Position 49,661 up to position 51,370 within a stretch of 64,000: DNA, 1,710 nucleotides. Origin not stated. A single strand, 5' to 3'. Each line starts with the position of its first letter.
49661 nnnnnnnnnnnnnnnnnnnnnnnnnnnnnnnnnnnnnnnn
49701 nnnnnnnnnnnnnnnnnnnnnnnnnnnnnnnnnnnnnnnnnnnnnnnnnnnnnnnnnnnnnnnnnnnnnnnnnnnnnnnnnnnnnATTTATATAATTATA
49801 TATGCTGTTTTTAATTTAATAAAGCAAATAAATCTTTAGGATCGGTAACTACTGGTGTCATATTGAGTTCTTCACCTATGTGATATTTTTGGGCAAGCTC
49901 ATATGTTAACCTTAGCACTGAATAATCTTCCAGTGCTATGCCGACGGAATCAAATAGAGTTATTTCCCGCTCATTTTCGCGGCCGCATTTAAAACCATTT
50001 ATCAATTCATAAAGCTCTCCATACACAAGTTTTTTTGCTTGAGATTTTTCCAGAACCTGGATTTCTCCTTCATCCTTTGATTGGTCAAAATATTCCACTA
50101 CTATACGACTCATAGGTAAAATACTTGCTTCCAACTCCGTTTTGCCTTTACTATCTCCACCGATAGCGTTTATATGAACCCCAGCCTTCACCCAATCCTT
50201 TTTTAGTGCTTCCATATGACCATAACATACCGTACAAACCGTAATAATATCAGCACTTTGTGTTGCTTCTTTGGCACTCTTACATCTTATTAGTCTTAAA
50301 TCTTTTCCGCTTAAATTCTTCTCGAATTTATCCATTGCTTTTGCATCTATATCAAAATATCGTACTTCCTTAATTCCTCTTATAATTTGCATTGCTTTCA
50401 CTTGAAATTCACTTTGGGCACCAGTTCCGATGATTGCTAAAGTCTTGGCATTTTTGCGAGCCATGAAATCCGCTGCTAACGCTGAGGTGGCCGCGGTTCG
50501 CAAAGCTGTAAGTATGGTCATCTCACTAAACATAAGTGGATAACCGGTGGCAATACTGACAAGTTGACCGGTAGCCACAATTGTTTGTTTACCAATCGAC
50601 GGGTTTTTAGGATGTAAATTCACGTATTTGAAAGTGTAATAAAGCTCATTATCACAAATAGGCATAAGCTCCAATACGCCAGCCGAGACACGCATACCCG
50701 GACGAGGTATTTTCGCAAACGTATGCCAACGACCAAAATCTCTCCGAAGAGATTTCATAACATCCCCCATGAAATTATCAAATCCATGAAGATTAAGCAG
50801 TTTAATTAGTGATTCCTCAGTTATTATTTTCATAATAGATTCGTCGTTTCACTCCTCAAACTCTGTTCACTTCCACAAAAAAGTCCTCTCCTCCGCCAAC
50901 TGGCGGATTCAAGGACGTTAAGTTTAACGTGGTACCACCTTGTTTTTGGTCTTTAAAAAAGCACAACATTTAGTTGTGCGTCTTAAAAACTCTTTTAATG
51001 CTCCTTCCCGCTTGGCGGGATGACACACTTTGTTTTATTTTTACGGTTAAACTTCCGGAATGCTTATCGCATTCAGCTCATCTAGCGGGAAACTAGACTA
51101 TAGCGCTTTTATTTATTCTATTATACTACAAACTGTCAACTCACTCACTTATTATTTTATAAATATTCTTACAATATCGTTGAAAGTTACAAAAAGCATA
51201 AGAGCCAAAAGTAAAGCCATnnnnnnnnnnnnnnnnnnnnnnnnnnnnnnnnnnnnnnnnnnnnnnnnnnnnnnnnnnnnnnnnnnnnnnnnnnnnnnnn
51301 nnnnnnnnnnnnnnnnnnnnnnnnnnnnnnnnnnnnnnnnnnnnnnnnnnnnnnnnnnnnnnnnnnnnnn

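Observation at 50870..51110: T-box-type leader upstream of an ocd-csaA-proS operon, likely a proline-responsive module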

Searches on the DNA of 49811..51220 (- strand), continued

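Call 46: search_with_rna_model(model_id=R1, sources=[L155, L156, L157, L158, L159, L160, L161, L162, L163, L164, L165, L166, L167, L168, L169, L170, L171, L172, L173, L174], max_evalue=0.1)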
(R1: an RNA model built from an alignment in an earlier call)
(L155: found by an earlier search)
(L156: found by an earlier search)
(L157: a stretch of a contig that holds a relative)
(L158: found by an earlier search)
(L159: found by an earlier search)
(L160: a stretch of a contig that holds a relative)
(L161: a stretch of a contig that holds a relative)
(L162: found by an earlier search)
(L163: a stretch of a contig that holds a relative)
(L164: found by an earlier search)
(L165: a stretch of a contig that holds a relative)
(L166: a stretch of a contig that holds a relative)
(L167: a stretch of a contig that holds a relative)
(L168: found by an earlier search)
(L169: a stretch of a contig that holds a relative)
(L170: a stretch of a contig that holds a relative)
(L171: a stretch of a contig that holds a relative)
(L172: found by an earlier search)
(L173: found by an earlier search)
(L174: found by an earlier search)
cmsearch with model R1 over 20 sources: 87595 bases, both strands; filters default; matches with E-value up to 0.1: 10.
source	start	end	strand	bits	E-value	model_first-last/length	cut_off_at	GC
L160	1924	2006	+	95.5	3.7e-25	1-84/84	no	0.45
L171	2438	2521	-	81.7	3.5e-21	1-84/84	no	0.48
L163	959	1041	-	66.8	6.4e-17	1-84/84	no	0.52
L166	5592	5696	-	45.9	6.5e-11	1-84/84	no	0.54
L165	971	1068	+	43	4.3e-10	1-84/84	no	0.45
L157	17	99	+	40.8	1.9e-09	1-84/84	no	0.6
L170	1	42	+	34.9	9.1e-08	42-84/84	5'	0.36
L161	6867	6945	-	34.8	1e-07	1-84/84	no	0.59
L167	1641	1763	-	28.5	6.3e-06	1-84/84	no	0.36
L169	11311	11402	+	27.2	1.5e-05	1-84/84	no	0.6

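Call 47: search_with_rna_model(model_id=R1, sources=[window, L001, L002, L003, L005, L006, L007, L008, L009, L010, L011, L012, L013, L014, L021, L063, L072, L090, L113, L127, L064, L137, L111, L147, L065, L140, L084, L097, L120, L093, L098, L125, L079, L071, L150, L141, L121, L148, L095, L123, L126, L143, L115, L096, L160, L171, L163, L166, L165, L157, L161, L167, L169], max_evalue=0.001, make_alignment=true)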
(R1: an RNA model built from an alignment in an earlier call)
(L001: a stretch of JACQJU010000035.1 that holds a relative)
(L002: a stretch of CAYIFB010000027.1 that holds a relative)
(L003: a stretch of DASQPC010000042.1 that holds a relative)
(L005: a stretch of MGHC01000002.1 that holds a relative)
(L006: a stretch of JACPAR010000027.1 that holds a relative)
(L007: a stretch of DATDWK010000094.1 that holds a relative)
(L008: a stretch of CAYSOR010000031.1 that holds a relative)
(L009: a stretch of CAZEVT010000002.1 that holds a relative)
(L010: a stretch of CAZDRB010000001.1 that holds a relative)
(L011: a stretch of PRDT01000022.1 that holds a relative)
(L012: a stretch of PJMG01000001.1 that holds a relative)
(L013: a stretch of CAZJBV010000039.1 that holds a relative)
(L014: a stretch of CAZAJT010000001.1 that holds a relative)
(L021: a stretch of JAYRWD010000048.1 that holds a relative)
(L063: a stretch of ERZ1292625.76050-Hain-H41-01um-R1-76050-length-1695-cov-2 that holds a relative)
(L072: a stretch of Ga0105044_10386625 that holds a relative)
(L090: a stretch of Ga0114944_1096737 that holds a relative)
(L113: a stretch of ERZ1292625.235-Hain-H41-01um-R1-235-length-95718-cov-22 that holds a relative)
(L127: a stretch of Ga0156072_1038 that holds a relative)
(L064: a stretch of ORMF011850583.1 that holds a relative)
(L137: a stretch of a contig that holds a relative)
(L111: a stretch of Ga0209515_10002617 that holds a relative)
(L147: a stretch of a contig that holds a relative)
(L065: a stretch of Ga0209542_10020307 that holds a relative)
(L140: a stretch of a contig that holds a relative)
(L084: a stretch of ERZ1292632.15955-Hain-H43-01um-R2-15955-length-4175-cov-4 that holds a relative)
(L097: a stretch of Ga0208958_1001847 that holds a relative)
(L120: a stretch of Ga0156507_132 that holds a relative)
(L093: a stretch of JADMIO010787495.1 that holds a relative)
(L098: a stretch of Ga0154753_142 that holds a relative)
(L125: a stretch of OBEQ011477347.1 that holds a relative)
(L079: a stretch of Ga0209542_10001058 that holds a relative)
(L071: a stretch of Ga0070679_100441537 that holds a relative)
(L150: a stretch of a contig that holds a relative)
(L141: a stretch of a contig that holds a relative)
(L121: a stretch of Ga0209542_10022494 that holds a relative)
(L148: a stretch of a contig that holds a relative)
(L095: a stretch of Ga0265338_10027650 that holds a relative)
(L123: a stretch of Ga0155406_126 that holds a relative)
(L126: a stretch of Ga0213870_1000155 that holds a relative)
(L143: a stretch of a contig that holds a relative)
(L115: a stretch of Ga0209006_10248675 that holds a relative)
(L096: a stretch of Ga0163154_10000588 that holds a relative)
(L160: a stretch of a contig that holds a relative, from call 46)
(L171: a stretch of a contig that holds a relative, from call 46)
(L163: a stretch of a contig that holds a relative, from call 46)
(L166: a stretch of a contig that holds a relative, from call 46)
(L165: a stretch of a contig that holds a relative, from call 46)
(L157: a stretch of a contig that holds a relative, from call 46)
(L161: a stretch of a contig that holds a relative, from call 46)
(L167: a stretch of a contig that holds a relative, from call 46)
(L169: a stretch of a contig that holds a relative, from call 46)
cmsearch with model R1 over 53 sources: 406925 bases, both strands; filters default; matches with E-value up to 0.001: 54.
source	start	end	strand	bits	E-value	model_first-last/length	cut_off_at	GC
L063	1115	1197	-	95.5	1.7e-24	1-84/84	no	0.45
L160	1924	2006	+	95.5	1.7e-24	1-84/84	no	0.45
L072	979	1062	-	94.8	2.8e-24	1-84/84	no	0.43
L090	418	499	-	94.2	4.1e-24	1-84/84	no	0.48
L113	13662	13744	+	93.1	8.4e-24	1-84/84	no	0.48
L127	1575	1659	+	91.8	1.9e-23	1-84/84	no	0.47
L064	7011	7093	-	91.2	3e-23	1-84/84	no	0.47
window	51026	51109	-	89.5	8.8e-23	1-84/84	no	0.39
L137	3042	3124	-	89.5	9.3e-23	1-84/84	no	0.4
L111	533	615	+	88.8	1.4e-22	1-84/84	no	0.48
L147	1360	1442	+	88.8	1.4e-22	1-84/84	no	0.48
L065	8864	8946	-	88.6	1.6e-22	1-84/84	no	0.49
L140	3514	3597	-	88.4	1.8e-22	1-84/84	no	0.46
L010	3722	3805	+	88.2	2.1e-22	1-84/84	no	0.48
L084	3052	3134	-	87.7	3e-22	1-84/84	no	0.45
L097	6235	6317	-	86.9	5.1e-22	1-84/84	no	0.47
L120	2702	2784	+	86.9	5.1e-22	1-84/84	no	0.47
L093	3963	4044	-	86.6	6.2e-22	1-84/84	no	0.43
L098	2031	2115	-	86.4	7e-22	1-84/84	no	0.44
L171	2438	2521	-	81.7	1.6e-20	1-84/84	no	0.48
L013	1239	1346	+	73.1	4.6e-18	1-84/84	no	0.4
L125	1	82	+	72.2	8.6e-18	1-84/84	no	0.41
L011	3792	3874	+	70.4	2.8e-17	1-84/84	no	0.51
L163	959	1041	-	66.8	3e-16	1-84/84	no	0.52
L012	3788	3870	+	66.5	3.7e-16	1-84/84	no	0.49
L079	3600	3682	-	64.1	1.8e-15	1-84/84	no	0.52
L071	215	296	-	61.5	1e-14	1-84/84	no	0.48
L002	2328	2434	+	61.2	1.2e-14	1-84/84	no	0.41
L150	1625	1711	-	61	1.4e-14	1-84/84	no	0.43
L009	3843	3928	+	60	2.7e-14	1-84/84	no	0.5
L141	1095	1183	-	59.5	3.7e-14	1-84/84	no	0.43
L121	9489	9586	+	57.7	1.2e-13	1-84/84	no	0.42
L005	3682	3814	+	56.1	3.5e-13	1-84/84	no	0.44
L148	3691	3823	+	56.1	3.5e-13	1-84/84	no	0.44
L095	606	707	+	55.4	5.7e-13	1-84/84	no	0.43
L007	3712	3808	+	54.9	7.5e-13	1-84/84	no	0.45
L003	3682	3790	+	52.7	3.3e-12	1-84/84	no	0.45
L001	1840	1947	+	52.6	3.6e-12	1-84/84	no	0.43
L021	3681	3776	+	52.3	4.2e-12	1-84/84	no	0.42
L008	3712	3815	+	49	3.9e-11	1-84/84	no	0.42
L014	3782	3888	+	47.2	1.3e-10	1-84/84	no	0.5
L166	5592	5696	-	45.9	3e-10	1-84/84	no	0.54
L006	1128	1253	+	44.8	6.2e-10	1-84/84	no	0.37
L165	971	1068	+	43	2e-09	1-84/84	no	0.45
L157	17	99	+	40.8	8.9e-09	1-84/84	no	0.6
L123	674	731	+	40.3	1.2e-08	1-84/84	no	0.4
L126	11256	11342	-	39.5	2e-08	1-84/84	no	0.48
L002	4111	4220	+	36.6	1.4e-07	1-84/84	no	0.46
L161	6867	6945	-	34.8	4.7e-07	1-84/84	no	0.59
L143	102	180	+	33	1.5e-06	1-84/84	no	0.41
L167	1641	1763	-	28.5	2.9e-05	1-84/84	no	0.36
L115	129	227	+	27.3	6.7e-05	1-84/84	no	0.42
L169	11311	11402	+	27.2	7.2e-05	1-84/84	no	0.6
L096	8012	8089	+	25.7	0.00018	1-84/84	no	0.59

Alignment A3: 54 matches aligned to the model, 237 columns, each read 5' to 3' on its own strand. Consensus structure (alignment columns), stored with it:
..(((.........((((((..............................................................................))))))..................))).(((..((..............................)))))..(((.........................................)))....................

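Call 68: search_rna_families(sources=[L016, L063, L072, L090, L140, L137, L001, L084, L171, L125, L100, L143, L157, L163], threshold=evalue, max_evalue=0.01)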
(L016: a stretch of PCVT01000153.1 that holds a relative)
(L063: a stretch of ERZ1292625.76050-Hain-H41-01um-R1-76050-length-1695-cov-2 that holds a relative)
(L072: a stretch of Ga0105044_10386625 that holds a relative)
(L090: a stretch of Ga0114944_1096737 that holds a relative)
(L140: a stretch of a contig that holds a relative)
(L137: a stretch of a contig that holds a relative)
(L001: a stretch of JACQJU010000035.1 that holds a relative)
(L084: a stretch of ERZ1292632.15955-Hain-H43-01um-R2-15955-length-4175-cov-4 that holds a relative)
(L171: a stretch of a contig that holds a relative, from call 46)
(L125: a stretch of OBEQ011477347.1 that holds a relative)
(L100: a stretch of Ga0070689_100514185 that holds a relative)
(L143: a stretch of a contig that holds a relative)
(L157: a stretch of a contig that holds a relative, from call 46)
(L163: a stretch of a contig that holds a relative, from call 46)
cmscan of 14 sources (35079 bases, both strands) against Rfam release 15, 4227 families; matches with E-value up to 0.01: 13.
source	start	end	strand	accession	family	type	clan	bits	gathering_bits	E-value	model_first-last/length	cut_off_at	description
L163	872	1044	-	RF00230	T-box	Cis-reg; leader;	-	56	93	8.8e-10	1-219/219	no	T-box leader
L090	297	502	-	RF00230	T-box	Cis-reg; leader;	-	48.5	93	7.5e-08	1-219/219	no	T-box leader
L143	99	219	+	RF00230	T-box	Cis-reg; leader;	-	48.5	93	7.6e-08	1-219/219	no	T-box leader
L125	26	202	+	RF00230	T-box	Cis-reg; leader;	-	43.5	93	1.5e-06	1-219/219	no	T-box leader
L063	1001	1200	-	RF00230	T-box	Cis-reg; leader;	-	41.9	93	3.9e-06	1-219/219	no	T-box leader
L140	3426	3600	-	RF00230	T-box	Cis-reg; leader;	-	41.9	93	3.9e-06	1-219/219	no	T-box leader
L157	14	175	+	RF00230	T-box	Cis-reg; leader;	-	41.9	93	3.8e-06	1-219/219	no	T-box leader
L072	859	1065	-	RF00230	T-box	Cis-reg; leader;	-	40.1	93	1.1e-05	1-219/219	no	T-box leader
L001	1837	2055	+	RF00230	T-box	Cis-reg; leader;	-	37.2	93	6.3e-05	1-219/219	no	T-box leader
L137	2916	3127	-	RF00230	T-box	Cis-reg; leader;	-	35.6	93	0.00016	1-219/219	no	T-box leader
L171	2286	2537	-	RF00230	T-box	Cis-reg; leader;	-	35.6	93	0.00016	1-219/219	no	T-box leader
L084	2990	3137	-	RF00230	T-box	Cis-reg; leader;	-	35.4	93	0.00018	1-219/219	no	T-box leader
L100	795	885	-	RF00230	T-box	Cis-reg; leader;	-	30.7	93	0.003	1-219/219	no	T-box leader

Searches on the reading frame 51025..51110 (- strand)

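Call 36: search_protein_families(library=ncbifam, proteins=[L140:2519-3388:-, L141:161-1003:-, L143:238-618:+], max_evalue=0.00001)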
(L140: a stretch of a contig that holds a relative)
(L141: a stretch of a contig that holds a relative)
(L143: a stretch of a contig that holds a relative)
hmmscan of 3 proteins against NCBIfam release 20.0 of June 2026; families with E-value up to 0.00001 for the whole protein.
L140:2519-3388:- (290 aa): 6 families
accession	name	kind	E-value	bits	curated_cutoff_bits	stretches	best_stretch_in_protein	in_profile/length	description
TIGR00112.1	proC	equivalog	9.4e-62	209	196.75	1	19-288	2-263/263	pyrroline-5-carboxylate reductase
NF005813.0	PRK07679.1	exception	1.2e-47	162.7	404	1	14-289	2-269/279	pyrroline-5-carboxylate reductase ProI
NF005814.0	PRK07680.1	equivalog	5.1e-30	104.6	278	1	18-268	3-244/275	late competence protein ComER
NF008839.0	PRK11880.2-4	equivalog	3.4e-27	95.4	288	1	77-287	55-251/252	pyrroline-5-carboxylate reductase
NF005063.0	PRK06476.1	equivalog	2.1e-24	86.5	254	1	18-284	3-252/258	pyrroline-5-carboxylate reductase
NF005384.0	PRK06928.1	exception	6e-17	62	301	1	17-263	3-242/277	pyrroline-5-carboxylate reductase ProG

L141:161-1003:- (281 aa): 4 families
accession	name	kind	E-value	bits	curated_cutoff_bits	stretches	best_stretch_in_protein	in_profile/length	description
TIGR01027.1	proB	equivalog_domain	2.5e-24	86.1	186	1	23-244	1-252/363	glutamate 5-kinase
TIGR01092.1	P5CS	equivalog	7e-19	67.5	796.75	2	128-256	143-286/715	delta l-pyrroline-5-carboxylate synthetase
TIGR00761.1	argB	equivalog_domain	2.8e-07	30.3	151.3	1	121-213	129-219/231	acetylglutamate kinase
NF040647.1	IPPK_Arch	equivalog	1.3e-06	27.9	120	1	150-242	155-258/259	isopentenyl phosphate kinase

L143:238-618:+ (127 aa): 0 families

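Call 65: search_protein_families(library=ncbifam, proteins=[L165:1284-1649:+], max_evalue=0.00001)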
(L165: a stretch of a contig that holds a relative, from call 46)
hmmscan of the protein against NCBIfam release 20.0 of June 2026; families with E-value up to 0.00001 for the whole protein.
L165:1284-1649:+ (122 aa): 0 families
